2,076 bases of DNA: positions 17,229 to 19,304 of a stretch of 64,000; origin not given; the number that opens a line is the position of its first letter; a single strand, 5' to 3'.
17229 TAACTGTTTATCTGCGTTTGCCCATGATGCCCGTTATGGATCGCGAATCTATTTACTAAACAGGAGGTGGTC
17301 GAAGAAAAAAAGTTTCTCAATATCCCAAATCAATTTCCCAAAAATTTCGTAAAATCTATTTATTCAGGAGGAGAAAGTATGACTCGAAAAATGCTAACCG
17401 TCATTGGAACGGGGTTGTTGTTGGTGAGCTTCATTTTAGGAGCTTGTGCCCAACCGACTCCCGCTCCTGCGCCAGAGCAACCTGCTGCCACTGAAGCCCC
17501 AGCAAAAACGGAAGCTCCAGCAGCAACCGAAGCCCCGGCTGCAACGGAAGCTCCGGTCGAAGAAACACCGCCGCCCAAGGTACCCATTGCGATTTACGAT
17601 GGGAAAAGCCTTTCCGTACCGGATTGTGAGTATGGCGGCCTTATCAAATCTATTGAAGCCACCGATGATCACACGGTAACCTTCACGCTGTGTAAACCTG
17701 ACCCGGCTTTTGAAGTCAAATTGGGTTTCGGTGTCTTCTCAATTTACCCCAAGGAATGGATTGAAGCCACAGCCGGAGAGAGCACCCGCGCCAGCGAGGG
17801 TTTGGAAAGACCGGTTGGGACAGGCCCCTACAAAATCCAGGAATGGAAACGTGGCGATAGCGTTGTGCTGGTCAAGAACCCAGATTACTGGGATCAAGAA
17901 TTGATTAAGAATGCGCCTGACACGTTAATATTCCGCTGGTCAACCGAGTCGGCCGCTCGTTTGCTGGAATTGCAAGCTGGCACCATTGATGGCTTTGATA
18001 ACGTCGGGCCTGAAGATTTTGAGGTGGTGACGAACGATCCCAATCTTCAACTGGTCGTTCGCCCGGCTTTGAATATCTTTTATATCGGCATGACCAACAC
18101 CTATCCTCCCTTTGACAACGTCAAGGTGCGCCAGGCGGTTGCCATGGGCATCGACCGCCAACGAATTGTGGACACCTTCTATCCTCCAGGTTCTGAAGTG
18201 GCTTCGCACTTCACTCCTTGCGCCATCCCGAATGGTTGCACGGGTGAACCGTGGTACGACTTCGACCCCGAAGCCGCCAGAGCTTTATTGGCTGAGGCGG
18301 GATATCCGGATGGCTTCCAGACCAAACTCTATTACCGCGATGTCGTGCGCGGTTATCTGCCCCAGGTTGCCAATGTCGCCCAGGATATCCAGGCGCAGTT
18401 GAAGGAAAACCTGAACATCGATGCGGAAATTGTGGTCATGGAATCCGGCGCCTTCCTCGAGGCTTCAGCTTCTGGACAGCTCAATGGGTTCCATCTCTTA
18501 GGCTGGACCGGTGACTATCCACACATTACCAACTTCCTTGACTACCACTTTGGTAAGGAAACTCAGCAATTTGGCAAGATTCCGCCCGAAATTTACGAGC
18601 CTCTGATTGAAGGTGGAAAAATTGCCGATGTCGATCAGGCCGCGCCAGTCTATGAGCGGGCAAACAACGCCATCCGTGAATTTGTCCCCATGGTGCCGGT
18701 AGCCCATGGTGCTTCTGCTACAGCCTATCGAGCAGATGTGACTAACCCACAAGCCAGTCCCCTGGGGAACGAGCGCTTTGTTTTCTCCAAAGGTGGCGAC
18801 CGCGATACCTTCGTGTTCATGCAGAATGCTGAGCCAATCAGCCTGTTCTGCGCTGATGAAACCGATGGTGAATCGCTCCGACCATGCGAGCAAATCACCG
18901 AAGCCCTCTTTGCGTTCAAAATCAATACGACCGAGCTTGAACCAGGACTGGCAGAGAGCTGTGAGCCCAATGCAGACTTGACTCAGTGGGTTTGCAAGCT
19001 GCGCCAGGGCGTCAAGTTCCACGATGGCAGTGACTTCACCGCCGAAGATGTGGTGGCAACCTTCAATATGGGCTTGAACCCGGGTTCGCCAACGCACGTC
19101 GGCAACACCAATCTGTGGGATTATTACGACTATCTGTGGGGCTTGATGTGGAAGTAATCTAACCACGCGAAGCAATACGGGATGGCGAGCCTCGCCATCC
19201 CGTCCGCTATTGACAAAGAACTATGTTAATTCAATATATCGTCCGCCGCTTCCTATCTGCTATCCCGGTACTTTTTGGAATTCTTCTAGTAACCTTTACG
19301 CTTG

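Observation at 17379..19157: Circularly permuted DppA: the canonical N-terminal about 120 residues sit at the C-terminus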

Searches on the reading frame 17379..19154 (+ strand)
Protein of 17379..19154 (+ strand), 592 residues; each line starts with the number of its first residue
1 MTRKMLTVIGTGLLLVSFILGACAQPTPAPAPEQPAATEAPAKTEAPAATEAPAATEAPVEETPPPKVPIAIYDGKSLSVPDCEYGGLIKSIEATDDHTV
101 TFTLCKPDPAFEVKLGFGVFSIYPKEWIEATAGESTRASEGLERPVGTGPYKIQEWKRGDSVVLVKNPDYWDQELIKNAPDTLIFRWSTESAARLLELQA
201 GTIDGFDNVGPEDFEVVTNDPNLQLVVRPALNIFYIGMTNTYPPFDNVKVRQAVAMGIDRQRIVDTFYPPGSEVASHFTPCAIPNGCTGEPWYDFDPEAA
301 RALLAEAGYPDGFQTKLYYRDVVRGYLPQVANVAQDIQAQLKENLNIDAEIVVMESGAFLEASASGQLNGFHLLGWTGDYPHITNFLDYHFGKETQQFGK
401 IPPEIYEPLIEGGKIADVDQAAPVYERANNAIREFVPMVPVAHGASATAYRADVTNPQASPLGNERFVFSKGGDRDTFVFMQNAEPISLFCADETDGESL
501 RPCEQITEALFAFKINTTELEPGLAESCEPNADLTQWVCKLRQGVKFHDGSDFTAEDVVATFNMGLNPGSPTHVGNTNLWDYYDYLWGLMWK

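Call 3: search_protein_families(library=pfam, proteins=[window:17379-19154:+], max_evalue=1)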
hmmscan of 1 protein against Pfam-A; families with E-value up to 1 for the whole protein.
window:17379-19154:+ (592 aa): 1 family
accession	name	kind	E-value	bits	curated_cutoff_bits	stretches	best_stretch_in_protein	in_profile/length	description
PF00496.27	SBP_bac_5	-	2.6e-85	287.2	32.4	2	87-395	63-365/368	Bacterial extracellular solute-binding proteins, family 5 Middle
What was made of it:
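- On Family 5 / cluster C solute-binding proteins (Pfam PF00496 SBP_bac_5): PF00496 scores 287 bits against a cut-off of 32.4, E 2.6e-85, in two stretches (call 3).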

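Call 4: search_protein_families(library=ncbifam, proteins=[window:17379-19154:+], max_evalue=1)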
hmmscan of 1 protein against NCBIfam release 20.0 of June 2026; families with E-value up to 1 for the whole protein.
window:17379-19154:+ (592 aa): 15 families
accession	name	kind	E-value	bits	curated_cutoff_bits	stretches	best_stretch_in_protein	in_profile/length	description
NF043070.1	DppA_dipep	equivalog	1.5e-56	192.1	1005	2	86-467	149-529/535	dipeptide ABC transporter periplasmic-binding protein DppA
NF011689.0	PRK15109.1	equivalog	1.3e-39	136.3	560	1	87-468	155-534/547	ABC transporter substrate-binding protein SapA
NF011942.0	PRK15413.1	equivalog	2.4e-38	132.1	594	2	89-358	132-387/512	glutathione ABC transporter substrate-binding protein GsiB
NF011684.0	PRK15104.1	equivalog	1.2e-31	110.1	947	2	92-446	162-513/543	oligopeptide ABC transporter substrate-binding protein OppA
NF045468.1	Opp5A_nikA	equivalog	1.2e-30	106.5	600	2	89-355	114-369/488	nickel ABC transporter substrate-binding protein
NF045467.1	Opp4A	equivalog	7.4e-28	97.1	650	2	89-311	153-382/556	oligopeptide ABC transporter substrate-binding protein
TIGR02294.1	nickel_nikA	equivalog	1.9e-23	82.8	393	2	89-455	109-484/501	nickel ABC transporter substrate-binding protein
TIGR04028.1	SBP_KPN_01854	hypoth_equivalog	2.3e-20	72.6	468.5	2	93-313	112-338/509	TIGR04028 family ABC transporter substrate-binding protein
NF047575.1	opine_bind_CntA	exception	4.2e-17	61.9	800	2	88-317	137-368/535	staphylopine-dependent metal ABC transporter substrate-binding lipoprotein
NF007287.0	PRK09755.1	equivalog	2.6e-15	56.2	1098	2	92-443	157-502/535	ABC transporter substrate-binding protein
NF010149.0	PRK13626.1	equivalog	2.3e-06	26.6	476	2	504-563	148-206/552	HTH-type transcriptional regulator SgrR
NF043077.1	MMSYN1_0169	equivalog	6.3e-05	21.6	650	1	93-174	261-346/896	oligopeptide ABC transporter substrate-binding protein OppA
NF041057.1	Rcas_1661_fam_Se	equivalog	0.0083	15.7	190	1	13-66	2-54/247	Rcas_1661 family thioredoxin-like (seleno)lipoprotein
TIGR03593.1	yidC_nterm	equivalog_domain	0.02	14.5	58.25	1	7-63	4-58/363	membrane protein insertase YidC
TIGR01348.1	PDHac_trf_long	equivalog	0.23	10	552.1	1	9-60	219-271/587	dihydrolipoyllysine-residue acetyltransferase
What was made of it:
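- On DppA proper (NCBIfam NF043070, dipeptide-binding protein equivalog): 192 bits against a cut-off of 1005 (call 4).
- Checked: The NCBIfam DppA model is matched from position 149 onward by residues 86-467 (calls 3, 4).
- The protein scores far below the NCBIfam DppA equivalog cut-off (192 against 1005 bits, call 4).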

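Call 5: search_solved_structures(query=window:17379-19154:+, max_evalue=0.01, show_alignments=3)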
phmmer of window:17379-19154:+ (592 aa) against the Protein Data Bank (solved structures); distinct sequences matched with E-value up to 0.01: 104 (the best 60 are shown).
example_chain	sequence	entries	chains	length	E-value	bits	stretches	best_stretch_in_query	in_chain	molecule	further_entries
3m8u_A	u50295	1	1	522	5.6e-59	203.8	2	84-467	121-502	Heme-binding protein A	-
3tpa_A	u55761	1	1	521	1.2e-57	199.3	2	87-462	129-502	Heme-binding protein A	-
5f1q_A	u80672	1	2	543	2.9e-53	184.9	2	85-467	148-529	Periplasmic dipeptide transport protein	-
1dpe_A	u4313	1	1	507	8e-52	180.1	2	88-467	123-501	DIPEPTIDE-BINDING PROTEIN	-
1dpp_A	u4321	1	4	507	1.8e-51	179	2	88-467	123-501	DIPEPTIDE BINDING PROTEIN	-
8z1y_F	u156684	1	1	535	2.1e-51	178.8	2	88-467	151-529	Dipeptide-binding protein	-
8z1z_F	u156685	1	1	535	2.3e-49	172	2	88-467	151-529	Dipeptide-binding protein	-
8upi_A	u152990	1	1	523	4.9e-47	164.3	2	90-387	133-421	Peptide ABC transporter substrate-binding protein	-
6ofq_A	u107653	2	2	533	9.3e-44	153.5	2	87-460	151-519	Heme-binding protein A / AI-2 binding protein A | Heme-binding protein A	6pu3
5u4o_A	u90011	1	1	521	6e-42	147.5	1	88-441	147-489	ABC transporter substrate-binding protein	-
4qfk_H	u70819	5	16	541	4.7e-39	137.9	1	88-463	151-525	ABC transporter periplasmic peptide-binding protein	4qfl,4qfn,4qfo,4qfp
1uqw_A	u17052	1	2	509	5.4e-32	114.6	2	91-371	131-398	PUTATIVE BINDING PROTEIN YLIB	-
9rd1_A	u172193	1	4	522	1.8e-29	106.3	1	92-448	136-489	Periplasmic oligopeptide-binding protein OppA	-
3tcf_A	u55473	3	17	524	1.8e-29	106.3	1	92-448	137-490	Periplasmic oligopeptide-binding protein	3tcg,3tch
2z23_A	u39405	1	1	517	5.6e-29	104.7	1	91-451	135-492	Periplasmic oligopeptide-binding protein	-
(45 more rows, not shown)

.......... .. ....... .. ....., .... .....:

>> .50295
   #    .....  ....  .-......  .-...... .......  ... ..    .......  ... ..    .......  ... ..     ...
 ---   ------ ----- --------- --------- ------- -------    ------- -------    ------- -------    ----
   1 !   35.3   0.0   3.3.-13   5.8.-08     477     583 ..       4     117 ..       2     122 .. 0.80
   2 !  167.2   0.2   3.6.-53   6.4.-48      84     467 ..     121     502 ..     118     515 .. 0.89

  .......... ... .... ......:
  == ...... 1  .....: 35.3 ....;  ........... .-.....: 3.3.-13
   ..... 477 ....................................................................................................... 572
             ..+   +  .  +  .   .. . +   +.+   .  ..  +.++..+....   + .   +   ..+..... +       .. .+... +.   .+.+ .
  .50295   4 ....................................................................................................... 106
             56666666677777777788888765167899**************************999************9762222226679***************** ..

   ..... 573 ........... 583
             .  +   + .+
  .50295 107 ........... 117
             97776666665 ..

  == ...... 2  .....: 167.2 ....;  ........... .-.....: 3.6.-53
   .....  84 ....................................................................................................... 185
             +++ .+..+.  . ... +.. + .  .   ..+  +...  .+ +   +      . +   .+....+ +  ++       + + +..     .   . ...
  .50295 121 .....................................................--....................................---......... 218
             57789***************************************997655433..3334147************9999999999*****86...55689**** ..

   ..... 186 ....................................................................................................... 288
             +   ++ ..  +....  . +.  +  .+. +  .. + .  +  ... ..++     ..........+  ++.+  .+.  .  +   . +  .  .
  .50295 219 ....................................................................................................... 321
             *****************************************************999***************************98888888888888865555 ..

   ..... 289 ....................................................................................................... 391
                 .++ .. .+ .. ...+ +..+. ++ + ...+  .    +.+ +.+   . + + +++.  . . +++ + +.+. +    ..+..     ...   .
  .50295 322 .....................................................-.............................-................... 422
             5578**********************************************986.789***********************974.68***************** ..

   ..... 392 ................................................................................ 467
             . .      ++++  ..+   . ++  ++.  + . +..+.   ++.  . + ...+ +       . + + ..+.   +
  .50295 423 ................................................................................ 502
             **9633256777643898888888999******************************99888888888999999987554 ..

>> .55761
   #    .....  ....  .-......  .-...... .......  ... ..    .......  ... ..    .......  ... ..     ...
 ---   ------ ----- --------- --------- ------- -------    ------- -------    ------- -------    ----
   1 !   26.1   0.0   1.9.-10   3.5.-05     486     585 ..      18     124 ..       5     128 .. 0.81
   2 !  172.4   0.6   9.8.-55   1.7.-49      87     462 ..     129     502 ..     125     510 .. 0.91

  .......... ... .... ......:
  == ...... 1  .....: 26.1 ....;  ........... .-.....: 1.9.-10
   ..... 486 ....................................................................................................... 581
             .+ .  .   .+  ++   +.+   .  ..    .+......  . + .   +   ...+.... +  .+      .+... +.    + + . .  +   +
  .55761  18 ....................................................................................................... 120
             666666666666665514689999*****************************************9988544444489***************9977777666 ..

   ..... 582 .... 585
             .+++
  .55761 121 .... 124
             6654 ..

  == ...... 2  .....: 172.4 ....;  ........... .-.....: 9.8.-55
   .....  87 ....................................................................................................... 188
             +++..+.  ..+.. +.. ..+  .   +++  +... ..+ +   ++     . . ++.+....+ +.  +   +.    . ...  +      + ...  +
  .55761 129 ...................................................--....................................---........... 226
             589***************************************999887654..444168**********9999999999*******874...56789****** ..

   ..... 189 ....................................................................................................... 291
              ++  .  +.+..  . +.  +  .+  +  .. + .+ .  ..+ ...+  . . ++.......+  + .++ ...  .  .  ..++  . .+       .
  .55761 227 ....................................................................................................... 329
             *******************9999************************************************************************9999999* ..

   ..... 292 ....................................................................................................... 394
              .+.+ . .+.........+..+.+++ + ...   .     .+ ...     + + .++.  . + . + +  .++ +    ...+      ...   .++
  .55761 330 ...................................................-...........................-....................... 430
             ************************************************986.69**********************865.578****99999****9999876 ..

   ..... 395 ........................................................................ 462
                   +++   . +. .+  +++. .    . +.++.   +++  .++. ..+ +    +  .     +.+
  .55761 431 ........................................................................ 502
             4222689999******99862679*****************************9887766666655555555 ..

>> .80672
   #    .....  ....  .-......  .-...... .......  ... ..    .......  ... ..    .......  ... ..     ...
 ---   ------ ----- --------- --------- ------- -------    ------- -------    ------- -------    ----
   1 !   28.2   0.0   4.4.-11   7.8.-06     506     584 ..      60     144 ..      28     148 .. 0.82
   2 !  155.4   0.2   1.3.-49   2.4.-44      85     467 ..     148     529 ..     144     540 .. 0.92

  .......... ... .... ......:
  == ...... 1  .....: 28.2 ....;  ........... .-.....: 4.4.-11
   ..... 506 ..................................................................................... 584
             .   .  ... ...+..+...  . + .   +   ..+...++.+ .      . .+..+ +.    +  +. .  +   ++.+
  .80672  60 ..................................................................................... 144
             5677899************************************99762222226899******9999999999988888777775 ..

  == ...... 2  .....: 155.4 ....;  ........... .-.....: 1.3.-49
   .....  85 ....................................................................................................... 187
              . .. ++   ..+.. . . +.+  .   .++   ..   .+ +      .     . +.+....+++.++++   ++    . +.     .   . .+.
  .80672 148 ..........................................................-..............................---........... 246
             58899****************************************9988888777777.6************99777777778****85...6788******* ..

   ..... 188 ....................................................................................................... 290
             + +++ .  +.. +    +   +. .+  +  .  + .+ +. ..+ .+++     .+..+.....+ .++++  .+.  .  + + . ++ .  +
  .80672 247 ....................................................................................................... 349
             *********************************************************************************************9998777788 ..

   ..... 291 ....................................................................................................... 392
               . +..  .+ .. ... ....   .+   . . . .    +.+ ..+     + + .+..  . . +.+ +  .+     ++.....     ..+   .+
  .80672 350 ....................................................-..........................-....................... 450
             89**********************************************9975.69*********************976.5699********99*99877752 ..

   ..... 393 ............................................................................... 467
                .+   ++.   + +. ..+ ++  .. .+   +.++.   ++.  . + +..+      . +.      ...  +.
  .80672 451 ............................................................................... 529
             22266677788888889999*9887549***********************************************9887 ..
